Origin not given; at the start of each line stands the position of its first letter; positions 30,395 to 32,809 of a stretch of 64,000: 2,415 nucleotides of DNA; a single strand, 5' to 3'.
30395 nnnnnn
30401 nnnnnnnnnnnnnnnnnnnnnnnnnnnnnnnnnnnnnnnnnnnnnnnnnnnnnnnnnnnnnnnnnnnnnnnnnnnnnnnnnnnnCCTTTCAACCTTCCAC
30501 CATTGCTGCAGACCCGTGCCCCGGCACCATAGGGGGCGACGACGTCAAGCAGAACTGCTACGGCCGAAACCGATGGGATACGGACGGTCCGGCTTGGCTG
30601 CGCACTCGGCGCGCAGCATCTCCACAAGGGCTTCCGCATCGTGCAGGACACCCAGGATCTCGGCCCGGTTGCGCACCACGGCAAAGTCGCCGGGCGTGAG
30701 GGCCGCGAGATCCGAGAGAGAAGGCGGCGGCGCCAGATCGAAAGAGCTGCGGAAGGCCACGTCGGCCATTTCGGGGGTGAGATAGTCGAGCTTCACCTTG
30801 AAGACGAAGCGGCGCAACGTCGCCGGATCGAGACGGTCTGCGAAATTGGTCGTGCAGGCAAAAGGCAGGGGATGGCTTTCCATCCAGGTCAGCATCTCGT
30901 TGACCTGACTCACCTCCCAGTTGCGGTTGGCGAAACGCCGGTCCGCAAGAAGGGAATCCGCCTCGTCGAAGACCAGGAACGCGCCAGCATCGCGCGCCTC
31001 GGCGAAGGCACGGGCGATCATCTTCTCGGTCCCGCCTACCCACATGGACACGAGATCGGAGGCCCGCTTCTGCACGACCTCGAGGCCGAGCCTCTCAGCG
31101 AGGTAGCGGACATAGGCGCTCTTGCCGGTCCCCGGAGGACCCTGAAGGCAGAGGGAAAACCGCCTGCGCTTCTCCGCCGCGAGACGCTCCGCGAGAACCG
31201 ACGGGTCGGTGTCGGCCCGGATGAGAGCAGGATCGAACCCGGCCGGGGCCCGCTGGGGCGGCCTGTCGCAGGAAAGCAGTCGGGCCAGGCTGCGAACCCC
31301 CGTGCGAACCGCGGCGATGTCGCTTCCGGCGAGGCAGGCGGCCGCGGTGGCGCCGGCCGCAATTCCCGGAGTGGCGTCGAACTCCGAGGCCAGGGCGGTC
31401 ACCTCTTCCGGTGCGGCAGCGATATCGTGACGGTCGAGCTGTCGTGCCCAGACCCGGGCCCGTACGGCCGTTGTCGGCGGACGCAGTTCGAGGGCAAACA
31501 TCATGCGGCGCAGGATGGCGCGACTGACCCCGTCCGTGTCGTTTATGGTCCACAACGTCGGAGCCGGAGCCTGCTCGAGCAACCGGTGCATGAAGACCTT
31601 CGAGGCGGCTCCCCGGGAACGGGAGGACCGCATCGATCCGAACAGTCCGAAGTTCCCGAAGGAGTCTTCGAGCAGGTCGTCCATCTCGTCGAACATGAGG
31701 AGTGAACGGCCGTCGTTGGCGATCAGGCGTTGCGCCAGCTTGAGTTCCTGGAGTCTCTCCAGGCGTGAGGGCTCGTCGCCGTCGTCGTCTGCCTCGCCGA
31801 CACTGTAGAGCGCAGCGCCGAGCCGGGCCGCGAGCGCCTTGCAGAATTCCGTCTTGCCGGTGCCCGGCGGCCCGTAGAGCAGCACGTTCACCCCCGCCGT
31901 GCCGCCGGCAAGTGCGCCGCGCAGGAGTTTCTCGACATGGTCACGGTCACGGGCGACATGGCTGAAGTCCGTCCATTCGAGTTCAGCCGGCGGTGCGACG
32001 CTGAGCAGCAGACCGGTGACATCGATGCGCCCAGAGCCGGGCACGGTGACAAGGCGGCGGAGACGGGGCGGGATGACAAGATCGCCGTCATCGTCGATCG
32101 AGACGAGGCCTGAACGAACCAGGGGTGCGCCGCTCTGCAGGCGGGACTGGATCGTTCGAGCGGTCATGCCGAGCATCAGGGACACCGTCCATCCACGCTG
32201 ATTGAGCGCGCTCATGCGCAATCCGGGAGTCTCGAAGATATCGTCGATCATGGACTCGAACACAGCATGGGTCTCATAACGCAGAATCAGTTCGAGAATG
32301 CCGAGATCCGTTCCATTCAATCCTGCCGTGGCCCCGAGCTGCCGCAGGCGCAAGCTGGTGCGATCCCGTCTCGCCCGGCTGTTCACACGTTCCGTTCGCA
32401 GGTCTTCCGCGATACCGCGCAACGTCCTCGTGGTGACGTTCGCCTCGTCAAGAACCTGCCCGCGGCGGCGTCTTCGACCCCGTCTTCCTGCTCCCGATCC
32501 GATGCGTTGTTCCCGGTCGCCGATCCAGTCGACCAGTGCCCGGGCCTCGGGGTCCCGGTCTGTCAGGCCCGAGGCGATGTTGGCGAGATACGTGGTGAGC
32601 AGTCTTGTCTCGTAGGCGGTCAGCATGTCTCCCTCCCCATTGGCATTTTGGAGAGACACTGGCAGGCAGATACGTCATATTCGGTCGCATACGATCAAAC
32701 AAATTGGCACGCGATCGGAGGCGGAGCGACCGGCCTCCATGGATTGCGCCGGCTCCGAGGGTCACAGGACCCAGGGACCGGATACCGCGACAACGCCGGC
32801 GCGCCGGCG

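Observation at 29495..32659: WYL-domain regulator co-transcribed downstream of a tandem two-ring-type AAA+ ATPase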

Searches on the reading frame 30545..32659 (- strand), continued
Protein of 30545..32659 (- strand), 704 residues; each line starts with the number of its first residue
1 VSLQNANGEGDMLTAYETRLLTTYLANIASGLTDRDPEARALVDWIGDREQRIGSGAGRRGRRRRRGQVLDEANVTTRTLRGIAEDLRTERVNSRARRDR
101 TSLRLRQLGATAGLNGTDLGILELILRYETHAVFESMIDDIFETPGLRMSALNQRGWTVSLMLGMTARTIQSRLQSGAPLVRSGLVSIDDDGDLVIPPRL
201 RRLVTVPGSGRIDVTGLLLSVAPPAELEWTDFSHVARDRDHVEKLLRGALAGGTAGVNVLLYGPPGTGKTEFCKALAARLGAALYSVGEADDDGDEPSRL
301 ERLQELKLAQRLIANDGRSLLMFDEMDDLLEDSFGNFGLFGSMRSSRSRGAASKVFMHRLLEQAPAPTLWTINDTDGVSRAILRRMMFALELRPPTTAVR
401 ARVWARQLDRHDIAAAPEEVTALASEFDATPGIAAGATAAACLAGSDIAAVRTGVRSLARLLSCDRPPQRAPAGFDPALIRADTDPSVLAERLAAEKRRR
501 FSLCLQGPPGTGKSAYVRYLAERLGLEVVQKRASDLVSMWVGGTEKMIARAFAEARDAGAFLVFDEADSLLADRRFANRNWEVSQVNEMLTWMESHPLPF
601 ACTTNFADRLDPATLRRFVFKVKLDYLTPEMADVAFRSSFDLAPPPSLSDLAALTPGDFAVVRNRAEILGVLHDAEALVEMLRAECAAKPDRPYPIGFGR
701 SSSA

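Call 81: get_annotated_region(hit=H6, flank=7000)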
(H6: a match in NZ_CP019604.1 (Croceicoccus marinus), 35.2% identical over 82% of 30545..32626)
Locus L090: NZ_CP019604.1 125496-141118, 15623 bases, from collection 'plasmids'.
description: Croceicoccus marinus strain E4A9 plasmid pCME4A9II, complete sequence
organism: Croceicoccus marinus (NCBI taxid 450378)
taxonomy: Bacteria; Pseudomonadota; Alphaproteobacteria; Sphingomonadales; Erythrobacteraceae; Croceicoccus; Croceicoccus marinus
host: -; source: -; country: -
typing (MOB-suite, as given by PLSDB): non-mobilizable; replicon rep_cluster_91
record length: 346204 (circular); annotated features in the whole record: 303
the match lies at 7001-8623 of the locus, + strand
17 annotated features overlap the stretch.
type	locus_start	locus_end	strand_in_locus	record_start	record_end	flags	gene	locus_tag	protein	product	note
CDS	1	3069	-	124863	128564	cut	-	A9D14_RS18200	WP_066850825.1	AAA family ATPase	GO:0006302 - double-strand break repair [Evidence IEA]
CDS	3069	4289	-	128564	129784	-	-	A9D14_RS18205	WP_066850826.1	exonuclease SbcCD subunit D C-terminal domain-containing protein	-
CDS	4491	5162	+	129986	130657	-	-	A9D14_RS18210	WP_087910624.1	HEPN domain-containing protein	-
CDS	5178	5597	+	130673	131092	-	-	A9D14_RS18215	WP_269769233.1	DUF6508 domain-containing protein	-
CDS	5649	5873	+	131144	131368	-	-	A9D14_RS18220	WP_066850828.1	type II toxin-antitoxin system ParD family antitoxin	GO:0051983 - regulation of chromosome segregation [Evidence IEA]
CDS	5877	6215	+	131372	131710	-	-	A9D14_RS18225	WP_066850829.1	type II toxin-antitoxin system RelE/ParE family toxin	GO:0030541 - plasmid partitioning [Evidence IEA]; GO:0051290 - protein heterotetramerization [Evidence IEA]; GO:0009432 ...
CDS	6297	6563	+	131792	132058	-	-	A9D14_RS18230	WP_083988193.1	WGR domain-containing protein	-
CDS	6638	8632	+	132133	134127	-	-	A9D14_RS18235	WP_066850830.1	AAA family ATPase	-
CDS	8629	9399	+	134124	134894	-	-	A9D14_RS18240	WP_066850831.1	PD-(D/E)XK nuclease family protein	-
CDS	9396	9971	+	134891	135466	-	-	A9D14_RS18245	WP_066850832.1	hypothetical protein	-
CDS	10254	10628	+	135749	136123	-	-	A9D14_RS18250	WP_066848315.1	transposase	GO:0006313 - DNA transposition [Evidence IEA]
CDS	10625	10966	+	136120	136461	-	tnpB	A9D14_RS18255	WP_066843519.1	IS66 family insertion sequence element accessory protein TnpB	-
CDS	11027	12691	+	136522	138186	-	-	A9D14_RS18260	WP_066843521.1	IS66 family transposase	-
CDS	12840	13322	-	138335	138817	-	-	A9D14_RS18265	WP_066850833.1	hypothetical protein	-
CDS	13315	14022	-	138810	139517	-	-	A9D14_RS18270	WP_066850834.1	hypothetical protein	-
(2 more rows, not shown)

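Call 82: get_annotated_region(hit=H7, flank=7000)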
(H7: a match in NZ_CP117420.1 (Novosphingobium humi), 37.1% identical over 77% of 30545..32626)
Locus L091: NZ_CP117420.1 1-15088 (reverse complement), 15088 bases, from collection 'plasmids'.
description: Novosphingobium humi strain KACC 19094 plasmid unnamed3, complete sequence
organism: Novosphingobium humi (NCBI taxid 2282397)
taxonomy: Bacteria; Pseudomonadota; Alphaproteobacteria; Sphingomonadales; Sphingomonadaceae; Novosphingobium; Novosphingobium humi
host: -; source: Single cell,Soil from military shooting range; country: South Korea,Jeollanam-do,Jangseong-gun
typing (MOB-suite, as given by PLSDB): non-mobilizable
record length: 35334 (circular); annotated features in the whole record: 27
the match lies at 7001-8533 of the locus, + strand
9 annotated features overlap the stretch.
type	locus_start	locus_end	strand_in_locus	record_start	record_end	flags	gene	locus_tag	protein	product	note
CDS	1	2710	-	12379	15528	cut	-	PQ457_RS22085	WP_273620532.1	UvrD-helicase domain-containing protein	-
CDS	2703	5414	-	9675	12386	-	-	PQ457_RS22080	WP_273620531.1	PD-(D/E)XK nuclease family protein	-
CDS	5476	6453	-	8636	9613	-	-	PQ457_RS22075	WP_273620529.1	WYL domain-containing protein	-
CDS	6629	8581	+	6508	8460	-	-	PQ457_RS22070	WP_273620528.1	ATP-binding protein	-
CDS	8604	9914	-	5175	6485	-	-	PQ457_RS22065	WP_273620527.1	PD-(D/E)XK nuclease family protein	-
CDS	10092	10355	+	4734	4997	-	-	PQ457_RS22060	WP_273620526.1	helix-turn-helix transcriptional regulator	-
CDS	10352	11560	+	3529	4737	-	-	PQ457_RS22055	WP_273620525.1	type II toxin-antitoxin system HipA family toxin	-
CDS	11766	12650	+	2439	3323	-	-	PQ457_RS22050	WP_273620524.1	GDSL-type esterase/lipase family protein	-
CDS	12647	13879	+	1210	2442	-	-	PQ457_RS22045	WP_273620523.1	hypothetical protein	-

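Call 83: get_annotated_region(hit=H5, flank=7000)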
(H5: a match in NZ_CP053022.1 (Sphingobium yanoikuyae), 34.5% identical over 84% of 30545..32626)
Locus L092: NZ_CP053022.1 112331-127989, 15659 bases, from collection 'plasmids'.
description: Sphingobium yanoikuyae strain YC-XJ2 plasmid p-A-Sy, complete sequence
organism: Sphingobium yanoikuyae (NCBI taxid 13690)
taxonomy: Bacteria; Pseudomonadota; Alphaproteobacteria; Sphingomonadales; Sphingomonadaceae; Sphingobium; Sphingobium yanoikuyae
host: -; source: whole organism,River sediment contaminated by e-waste; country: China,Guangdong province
typing (MOB-suite, as given by PLSDB): non-mobilizable; replicon rep_cluster_543
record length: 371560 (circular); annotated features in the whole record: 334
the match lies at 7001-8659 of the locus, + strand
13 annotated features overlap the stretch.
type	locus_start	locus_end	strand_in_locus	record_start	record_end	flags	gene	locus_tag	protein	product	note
CDS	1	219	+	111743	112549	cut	istB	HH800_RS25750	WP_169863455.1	IS21-like element helper ATPase IstB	-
CDS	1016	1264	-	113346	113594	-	-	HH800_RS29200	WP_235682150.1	hypothetical protein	-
CDS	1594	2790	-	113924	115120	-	-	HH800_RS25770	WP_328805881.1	TM0106 family RecB-like putative nuclease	-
CDS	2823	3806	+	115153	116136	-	-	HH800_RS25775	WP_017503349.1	WYL domain-containing protein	-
CDS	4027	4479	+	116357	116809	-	-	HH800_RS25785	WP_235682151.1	5'-nucleotidase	GO:0009117 - nucleotide metabolic process [Evidence IEA]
CDS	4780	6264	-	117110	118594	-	-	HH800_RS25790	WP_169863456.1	DUF2779 domain-containing protein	-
CDS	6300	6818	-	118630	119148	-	-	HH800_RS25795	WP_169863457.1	WYL domain-containing protein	-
CDS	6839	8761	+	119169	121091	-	-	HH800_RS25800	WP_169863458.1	ATP-binding protein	-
CDS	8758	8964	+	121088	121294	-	-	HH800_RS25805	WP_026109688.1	hypothetical protein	-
CDS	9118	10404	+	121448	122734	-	-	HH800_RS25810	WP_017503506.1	PD-(D/E)XK nuclease family protein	-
CDS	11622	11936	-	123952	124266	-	-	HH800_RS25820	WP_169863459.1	hypothetical protein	-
CDS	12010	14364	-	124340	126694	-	-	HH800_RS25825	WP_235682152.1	Tn3 family transposase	-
CDS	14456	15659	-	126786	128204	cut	merA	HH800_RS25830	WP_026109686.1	mercury(II) reductase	-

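Call 84: get_annotated_region(hit=H2, flank=7000)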
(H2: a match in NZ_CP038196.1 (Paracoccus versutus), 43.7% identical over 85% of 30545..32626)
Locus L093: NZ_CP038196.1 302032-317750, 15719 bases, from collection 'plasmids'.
description: Paracoccus versutus strain DSM 17099 plasmid pBEN, complete sequence
organism: Paracoccus versutus (NCBI taxid 34007)
taxonomy: Bacteria; Pseudomonadota; Alphaproteobacteria; Rhodobacterales; Paracoccaceae; Paracoccus; Paracoccus versutus
host: -; source: single cell,soil adjacent to the roots of the plant Clitoria ternatea; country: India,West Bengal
typing (MOB-suite, as given by PLSDB): conjugative; replicon rep_cluster_746; relaxase MOBP,MOBP; mating-pair formation MPF_T
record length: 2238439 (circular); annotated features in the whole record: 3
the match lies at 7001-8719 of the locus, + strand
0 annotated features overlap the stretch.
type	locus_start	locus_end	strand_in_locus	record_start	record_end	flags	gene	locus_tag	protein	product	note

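Call 86: find_related_loci(query=A1, collection=viral_contigs, flank=5000)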
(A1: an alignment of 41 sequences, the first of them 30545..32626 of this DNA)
Query A1 (693 aa) in viral_contigs; peptide patterns used: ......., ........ (x = any residue, [..] = any of these).
600 stretches matched a pattern (row limit reached: there are more); 32 encode a relative of the query (tblastn E <= 1e-3); 32 distinct loci.
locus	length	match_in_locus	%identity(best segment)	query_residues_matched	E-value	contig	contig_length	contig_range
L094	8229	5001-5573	30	248-623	6e-12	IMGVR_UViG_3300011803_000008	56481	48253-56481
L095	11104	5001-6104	25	248-579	2e-11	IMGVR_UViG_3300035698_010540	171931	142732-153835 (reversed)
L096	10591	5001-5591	29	235-614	3e-11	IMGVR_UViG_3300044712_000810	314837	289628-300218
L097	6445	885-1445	31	492-660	7e-10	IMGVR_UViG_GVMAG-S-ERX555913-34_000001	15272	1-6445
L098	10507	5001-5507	28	221-613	2e-9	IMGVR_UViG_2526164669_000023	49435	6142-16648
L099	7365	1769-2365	29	241-658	2e-9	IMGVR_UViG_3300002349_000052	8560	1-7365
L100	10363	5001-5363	31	497-614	4e-9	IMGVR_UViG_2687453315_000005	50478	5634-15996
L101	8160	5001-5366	31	489-607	7e-9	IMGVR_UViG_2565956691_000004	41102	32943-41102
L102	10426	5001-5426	32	492-614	9e-9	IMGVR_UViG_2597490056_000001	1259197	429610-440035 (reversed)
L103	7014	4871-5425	28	241-644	2e-8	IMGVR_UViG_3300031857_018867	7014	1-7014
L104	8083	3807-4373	29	493-664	3e-8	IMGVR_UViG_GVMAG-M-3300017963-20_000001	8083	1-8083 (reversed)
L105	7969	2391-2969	29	492-667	4e-8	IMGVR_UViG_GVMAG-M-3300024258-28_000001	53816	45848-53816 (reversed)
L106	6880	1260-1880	27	229-664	2e-7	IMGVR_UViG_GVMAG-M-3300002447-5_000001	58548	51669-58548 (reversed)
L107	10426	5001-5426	32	492-626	2e-7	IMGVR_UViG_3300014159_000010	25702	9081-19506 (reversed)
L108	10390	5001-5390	33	492-611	3e-7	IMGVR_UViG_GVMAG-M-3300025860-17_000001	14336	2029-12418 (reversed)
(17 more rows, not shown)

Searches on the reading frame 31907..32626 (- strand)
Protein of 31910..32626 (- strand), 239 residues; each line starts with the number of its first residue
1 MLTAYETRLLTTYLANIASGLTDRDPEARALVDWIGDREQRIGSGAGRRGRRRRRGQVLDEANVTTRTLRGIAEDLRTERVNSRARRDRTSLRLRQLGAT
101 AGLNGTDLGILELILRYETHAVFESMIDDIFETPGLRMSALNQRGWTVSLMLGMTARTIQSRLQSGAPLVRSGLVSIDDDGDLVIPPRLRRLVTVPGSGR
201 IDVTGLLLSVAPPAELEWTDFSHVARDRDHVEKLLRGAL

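Call 36: search_protein_representatives(protein=window:31910-32626:-)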
Query: 239 residues. Proteins with E-value up to 0.001 (for the whole library): 301; up to 1e-10: 149; up to 1e-30: 31. The best 150 are listed.
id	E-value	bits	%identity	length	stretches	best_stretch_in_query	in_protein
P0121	6.2e-65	235.3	54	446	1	1-239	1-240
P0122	2.6e-61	223.4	51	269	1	1-239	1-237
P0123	4.2e-56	206.4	49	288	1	1-239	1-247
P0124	1.1e-55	205.0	53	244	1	25-236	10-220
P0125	5.9e-55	202.6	48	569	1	1-239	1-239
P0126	7.5e-51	189.2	50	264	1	1-239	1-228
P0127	2.3e-50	187.6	46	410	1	1-239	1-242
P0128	8.2e-49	182.5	45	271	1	1-239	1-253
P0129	8.7e-44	166.1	48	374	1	41-239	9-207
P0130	2.6e-43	164.5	53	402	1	75-239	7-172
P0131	8.9e-43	162.8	50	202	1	1-180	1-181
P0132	1.2e-40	155.8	51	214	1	82-239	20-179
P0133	1.5e-40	155.5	41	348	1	1-239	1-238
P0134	4.4e-39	150.7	43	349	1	2-239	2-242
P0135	5.3e-39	150.5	43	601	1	1-238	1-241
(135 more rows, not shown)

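Call 57: predict_structure(alignment_id=A2)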
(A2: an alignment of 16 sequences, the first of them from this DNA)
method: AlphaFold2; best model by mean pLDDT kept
length: 240 residues; sequences in the alignment: 16
mean_pLDDT: 76.2   pTM: 0.74
mean pLDDT of the five models: 76.2, 76.1, 64.2, 43.3, 43.0
residues with pLDDT >= 90: 56; 70-90: 107; 50-70: 47; < 50: 30
segments of 3 or more residues with pLDDT < 50: 43-52, 54-60, 134-136, 212-218
pLDDT, mean of each block of 10 residues (from residue 1): 83 94 87 80 48 47 82 94 82 82 88 88 83 63 89 92 87 86 85 65 64 48 54 58
secondary structure, 60 per line:
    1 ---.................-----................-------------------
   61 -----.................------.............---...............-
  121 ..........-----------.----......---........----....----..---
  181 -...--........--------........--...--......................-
elements in order: H4-20 H26-41 H66-82 H89-101 H105-119 H121-130 H147-152 H156-163 H168-171 E182-184 H187-194 H203-210 H218-239
